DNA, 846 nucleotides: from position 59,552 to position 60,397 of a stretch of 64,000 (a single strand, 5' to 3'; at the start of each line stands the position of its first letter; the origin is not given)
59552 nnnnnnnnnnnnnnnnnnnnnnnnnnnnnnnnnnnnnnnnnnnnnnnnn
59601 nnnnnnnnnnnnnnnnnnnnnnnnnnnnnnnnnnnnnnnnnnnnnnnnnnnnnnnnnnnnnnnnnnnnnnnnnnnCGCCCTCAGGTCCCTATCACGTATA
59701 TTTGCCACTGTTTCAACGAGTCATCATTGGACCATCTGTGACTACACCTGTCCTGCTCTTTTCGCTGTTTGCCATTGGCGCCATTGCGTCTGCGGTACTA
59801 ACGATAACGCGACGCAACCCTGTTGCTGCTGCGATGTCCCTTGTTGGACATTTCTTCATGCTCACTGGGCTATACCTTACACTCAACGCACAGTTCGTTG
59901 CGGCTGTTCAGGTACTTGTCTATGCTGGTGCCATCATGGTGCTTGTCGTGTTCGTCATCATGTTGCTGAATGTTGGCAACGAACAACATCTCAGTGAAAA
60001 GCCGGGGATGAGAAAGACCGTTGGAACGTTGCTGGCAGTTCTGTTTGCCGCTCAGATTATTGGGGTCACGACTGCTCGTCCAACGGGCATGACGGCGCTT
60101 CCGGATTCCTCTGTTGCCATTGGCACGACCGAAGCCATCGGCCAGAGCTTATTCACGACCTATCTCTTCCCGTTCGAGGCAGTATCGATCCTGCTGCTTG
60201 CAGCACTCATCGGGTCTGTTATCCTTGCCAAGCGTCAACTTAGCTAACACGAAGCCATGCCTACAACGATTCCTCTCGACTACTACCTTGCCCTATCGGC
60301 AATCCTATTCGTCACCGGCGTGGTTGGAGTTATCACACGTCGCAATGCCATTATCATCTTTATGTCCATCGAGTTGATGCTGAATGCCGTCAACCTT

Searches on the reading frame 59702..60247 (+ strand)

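Call 66: search_protein_families(library=pfam, proteins=[window:59702-60247:+], max_evalue=0.001)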
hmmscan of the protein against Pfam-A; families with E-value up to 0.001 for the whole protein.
window:59702-60247:+ (181 aa): 1 family
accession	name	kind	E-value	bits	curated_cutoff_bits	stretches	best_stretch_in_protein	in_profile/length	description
PF00499.25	Oxidored_q3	-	2.4e-39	134.8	33.2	1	30-175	1-146/146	NADH-ubiquinone/plastoquinone oxidoreductase chain 6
